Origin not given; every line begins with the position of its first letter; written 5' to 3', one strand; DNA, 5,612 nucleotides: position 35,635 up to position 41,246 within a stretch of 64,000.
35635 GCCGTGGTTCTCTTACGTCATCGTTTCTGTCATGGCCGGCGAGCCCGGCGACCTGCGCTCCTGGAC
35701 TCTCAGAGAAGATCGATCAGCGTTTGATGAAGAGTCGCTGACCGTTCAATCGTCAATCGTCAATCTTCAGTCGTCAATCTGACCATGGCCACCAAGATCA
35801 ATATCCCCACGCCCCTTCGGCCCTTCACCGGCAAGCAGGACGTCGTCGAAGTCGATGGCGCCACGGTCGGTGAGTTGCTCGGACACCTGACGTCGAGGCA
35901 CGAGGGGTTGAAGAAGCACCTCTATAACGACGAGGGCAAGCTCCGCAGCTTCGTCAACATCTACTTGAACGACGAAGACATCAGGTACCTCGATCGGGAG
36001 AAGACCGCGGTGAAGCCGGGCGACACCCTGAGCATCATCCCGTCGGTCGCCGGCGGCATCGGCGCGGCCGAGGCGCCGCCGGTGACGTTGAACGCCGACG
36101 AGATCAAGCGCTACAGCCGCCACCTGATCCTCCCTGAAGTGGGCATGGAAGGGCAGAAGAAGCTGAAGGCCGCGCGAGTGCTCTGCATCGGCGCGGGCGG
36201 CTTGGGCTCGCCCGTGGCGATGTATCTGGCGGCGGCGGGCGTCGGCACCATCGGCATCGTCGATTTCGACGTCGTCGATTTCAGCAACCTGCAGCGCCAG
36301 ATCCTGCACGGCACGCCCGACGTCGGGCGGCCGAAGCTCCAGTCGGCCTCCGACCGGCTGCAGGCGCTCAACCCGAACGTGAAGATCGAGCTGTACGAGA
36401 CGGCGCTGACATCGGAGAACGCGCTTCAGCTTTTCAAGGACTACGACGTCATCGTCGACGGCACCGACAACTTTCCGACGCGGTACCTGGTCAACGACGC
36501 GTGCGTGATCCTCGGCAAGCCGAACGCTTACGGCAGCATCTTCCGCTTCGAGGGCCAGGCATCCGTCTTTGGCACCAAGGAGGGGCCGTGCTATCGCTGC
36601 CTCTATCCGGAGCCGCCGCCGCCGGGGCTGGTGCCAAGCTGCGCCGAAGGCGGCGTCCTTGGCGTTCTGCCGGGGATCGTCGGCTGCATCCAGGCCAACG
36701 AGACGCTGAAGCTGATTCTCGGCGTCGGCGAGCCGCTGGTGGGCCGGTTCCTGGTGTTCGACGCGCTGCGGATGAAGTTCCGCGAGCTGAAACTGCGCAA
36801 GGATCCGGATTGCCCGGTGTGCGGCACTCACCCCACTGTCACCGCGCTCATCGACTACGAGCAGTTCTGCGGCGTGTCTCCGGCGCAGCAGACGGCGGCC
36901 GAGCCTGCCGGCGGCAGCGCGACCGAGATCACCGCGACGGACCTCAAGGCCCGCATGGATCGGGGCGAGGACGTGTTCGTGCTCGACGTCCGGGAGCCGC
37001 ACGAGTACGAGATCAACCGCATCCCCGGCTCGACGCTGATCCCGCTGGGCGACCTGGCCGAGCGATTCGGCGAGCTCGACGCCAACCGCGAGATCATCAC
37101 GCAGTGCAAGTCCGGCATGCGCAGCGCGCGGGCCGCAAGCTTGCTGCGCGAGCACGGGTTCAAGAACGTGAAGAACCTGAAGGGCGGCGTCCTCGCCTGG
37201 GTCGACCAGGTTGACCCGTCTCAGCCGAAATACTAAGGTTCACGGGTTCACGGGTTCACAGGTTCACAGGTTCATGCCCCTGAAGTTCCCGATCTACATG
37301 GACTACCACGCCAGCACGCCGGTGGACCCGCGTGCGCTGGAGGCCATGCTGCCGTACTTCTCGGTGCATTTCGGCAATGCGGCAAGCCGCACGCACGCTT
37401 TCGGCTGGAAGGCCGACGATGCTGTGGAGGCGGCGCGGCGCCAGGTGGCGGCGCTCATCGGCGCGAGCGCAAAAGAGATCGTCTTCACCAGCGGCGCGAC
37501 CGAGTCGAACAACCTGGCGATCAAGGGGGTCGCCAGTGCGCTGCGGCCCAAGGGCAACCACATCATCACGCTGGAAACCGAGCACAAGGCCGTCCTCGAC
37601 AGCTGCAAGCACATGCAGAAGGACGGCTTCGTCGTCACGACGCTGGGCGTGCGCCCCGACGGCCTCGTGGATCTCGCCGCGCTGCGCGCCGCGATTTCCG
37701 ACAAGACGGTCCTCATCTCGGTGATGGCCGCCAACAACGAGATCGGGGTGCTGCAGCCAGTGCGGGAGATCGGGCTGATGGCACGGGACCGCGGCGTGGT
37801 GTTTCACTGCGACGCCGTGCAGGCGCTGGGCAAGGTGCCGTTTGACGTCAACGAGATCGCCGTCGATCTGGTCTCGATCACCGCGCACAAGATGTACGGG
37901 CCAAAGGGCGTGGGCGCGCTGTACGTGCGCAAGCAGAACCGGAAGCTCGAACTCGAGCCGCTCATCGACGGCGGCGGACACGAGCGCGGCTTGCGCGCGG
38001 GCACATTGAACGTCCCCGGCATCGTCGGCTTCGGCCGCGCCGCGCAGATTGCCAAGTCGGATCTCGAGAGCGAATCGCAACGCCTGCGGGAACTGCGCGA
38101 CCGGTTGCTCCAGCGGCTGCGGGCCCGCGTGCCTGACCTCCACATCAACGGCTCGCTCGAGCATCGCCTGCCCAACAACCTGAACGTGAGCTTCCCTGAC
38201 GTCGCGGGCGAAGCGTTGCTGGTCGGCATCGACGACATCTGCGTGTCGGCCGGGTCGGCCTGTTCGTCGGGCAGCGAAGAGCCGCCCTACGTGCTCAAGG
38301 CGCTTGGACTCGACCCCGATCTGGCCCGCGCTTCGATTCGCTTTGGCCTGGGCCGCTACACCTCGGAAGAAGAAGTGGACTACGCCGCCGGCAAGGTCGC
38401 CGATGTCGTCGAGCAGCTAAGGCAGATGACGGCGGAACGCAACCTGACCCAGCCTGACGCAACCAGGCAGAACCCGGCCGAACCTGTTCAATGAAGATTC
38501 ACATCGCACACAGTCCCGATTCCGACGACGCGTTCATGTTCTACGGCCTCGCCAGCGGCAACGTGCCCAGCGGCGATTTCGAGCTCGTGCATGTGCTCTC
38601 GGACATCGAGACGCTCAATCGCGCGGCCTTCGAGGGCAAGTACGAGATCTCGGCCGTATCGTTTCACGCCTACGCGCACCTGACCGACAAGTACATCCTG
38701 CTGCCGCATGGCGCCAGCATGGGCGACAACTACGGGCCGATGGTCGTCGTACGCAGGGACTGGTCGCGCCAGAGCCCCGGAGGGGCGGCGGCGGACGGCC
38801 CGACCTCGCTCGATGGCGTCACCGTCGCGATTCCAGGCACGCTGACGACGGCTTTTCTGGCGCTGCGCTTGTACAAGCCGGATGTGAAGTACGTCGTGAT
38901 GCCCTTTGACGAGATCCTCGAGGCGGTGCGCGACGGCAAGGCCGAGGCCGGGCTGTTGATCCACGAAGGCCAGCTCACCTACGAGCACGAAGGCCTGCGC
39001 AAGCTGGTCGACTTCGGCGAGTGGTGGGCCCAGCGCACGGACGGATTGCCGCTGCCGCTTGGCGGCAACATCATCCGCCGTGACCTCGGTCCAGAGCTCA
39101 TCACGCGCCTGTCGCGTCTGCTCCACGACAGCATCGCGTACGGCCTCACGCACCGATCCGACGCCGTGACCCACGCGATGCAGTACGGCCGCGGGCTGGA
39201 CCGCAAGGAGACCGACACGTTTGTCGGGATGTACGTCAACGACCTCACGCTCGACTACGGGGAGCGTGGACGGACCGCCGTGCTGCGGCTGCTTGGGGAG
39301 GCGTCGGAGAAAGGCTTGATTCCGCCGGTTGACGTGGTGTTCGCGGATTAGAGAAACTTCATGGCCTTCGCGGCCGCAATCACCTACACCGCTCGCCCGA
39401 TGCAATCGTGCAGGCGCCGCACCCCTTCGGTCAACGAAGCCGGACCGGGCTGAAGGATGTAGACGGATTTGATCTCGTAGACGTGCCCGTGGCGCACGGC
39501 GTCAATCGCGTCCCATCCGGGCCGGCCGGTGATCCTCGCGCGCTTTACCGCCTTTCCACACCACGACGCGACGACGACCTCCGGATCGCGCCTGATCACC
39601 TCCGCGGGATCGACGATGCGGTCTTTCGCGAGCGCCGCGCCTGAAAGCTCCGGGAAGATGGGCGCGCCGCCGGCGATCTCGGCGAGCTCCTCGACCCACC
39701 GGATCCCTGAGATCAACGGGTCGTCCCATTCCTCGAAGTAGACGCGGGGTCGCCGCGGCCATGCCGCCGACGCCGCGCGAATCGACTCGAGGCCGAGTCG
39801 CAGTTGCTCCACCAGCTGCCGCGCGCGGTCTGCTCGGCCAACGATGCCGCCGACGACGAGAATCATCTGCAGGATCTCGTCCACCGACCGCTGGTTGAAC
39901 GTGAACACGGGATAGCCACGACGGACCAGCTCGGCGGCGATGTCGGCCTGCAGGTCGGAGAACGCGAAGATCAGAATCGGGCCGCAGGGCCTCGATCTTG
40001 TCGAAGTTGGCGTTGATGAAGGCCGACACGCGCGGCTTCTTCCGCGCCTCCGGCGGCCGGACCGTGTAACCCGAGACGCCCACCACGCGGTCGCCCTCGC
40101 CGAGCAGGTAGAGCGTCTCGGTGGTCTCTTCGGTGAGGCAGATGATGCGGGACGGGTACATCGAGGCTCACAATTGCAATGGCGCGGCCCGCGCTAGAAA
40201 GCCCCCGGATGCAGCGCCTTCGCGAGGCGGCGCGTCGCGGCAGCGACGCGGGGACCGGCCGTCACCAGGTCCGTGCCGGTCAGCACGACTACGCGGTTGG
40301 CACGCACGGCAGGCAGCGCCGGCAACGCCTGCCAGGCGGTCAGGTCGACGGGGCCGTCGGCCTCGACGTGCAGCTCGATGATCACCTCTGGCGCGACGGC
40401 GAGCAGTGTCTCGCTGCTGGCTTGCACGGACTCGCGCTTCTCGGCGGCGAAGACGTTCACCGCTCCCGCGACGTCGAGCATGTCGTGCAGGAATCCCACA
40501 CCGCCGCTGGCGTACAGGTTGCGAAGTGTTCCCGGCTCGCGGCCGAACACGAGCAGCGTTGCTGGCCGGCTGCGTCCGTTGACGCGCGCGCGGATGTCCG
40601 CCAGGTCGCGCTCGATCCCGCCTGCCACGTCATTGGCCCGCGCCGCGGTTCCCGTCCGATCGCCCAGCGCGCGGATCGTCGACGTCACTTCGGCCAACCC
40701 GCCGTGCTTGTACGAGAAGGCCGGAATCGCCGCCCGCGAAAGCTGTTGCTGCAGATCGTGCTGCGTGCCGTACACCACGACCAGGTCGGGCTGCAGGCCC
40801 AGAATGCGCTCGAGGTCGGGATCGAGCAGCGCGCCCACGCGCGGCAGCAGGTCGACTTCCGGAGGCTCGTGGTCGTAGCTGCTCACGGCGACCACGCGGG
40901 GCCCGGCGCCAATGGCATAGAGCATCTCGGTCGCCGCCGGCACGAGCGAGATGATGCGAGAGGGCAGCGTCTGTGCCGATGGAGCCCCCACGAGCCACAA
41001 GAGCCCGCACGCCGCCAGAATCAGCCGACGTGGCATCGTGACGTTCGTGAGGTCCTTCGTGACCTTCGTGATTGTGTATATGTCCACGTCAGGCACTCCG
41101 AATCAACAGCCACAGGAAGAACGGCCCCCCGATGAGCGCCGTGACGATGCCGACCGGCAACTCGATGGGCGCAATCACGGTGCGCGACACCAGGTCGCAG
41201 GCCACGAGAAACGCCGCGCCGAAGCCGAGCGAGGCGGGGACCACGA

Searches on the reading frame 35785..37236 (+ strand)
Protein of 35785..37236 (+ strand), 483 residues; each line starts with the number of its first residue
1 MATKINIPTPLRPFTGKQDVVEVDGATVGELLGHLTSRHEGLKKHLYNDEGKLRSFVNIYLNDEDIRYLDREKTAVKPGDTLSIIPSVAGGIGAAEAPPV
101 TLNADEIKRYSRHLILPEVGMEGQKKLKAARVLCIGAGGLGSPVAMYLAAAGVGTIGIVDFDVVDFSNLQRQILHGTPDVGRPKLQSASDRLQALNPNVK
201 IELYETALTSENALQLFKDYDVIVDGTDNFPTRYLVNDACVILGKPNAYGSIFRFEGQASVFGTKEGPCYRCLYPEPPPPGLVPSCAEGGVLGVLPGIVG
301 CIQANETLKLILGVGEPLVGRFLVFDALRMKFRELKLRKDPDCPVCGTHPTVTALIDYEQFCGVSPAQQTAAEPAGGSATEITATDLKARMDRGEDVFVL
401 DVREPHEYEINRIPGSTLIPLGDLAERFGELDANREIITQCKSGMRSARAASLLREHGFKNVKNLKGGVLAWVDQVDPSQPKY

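Call 64: search_protein_families(library=pfam, proteins=[window:35785-37236:+], max_evalue=0.00001)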
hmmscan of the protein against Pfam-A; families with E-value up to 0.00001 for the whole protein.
window:35785-37236:+ (483 aa): 3 families
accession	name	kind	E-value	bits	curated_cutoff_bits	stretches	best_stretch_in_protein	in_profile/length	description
PF00899.27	ThiF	-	2.1e-87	292.6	28.1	1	110-345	1-238/238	ThiF family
PF00581.25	Rhodanese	-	4.5e-21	75.7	22.2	1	383-474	1-101/102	Rhodanese-like domain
PF02597.26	ThiS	-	4.7e-15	56.3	22.5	1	6-91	2-76/76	ThiS family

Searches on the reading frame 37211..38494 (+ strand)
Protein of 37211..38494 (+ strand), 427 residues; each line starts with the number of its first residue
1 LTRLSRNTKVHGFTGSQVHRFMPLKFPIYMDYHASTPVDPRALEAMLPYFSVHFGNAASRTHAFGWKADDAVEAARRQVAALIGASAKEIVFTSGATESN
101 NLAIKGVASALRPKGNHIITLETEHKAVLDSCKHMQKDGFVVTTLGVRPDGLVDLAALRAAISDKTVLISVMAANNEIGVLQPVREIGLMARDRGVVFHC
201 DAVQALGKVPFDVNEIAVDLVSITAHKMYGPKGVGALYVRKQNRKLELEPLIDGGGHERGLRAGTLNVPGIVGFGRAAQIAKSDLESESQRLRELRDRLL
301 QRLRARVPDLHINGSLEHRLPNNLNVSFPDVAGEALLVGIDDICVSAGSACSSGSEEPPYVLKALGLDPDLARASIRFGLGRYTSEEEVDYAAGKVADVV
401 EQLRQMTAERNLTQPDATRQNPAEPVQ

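Call 64: search_protein_families(library=pfam, proteins=[window:37211-38494:+], max_evalue=0.00001)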
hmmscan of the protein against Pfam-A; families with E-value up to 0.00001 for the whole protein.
window:37211-38494:+ (427 aa): 2 families
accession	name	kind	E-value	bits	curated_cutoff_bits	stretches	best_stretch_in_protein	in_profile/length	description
PF00266.25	Aminotran_5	-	1.4e-83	281.3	21.5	1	28-391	1-370/371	Aminotransferase class-V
PF01212.27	Beta_elim_lyase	-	2.3e-08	34.1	27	1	68-240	30-211/288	Beta-eliminating lyase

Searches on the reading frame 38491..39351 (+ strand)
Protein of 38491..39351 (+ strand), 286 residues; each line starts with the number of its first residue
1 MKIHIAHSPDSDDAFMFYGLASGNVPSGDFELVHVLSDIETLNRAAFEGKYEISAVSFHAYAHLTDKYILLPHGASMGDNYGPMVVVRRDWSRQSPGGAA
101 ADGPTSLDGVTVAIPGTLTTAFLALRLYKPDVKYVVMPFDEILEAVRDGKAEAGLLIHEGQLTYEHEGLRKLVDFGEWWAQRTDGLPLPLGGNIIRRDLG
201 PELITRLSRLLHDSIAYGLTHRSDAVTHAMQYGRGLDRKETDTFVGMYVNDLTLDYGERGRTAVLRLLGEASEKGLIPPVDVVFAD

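Call 64: search_protein_families(library=pfam, proteins=[window:38491-39351:+], max_evalue=0.00001)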
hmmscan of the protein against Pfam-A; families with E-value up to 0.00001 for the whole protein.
window:38491-39351:+ (286 aa): 1 family
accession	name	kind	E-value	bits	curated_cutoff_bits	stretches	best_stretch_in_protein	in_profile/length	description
PF02621.19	VitK2_biosynth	-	6.5e-69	232.6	26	1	3-272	1-251/252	Menaquinone biosynthesis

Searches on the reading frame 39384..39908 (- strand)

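Call 64: search_protein_families(library=pfam, proteins=[window:39384-39908:-], max_evalue=0.00001)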
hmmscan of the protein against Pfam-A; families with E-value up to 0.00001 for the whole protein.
window:39384-39908:- (174 aa): 1 family
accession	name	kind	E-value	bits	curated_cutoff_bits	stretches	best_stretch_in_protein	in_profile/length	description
PF01497.23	Peripla_BP_2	-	3.6e-20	72.8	27.5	1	2-149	84-234/235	Periplasmic binding protein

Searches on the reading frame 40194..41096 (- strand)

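Call 64: search_protein_families(library=pfam, proteins=[window:40194-41096:-], max_evalue=0.00001)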
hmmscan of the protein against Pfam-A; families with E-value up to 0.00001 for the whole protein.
window:40194-41096:- (300 aa): 1 family
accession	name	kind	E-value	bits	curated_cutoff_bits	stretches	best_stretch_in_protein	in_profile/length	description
PF01497.23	Peripla_BP_2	-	1.1e-31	110.5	27.5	1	48-273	1-232/235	Periplasmic binding protein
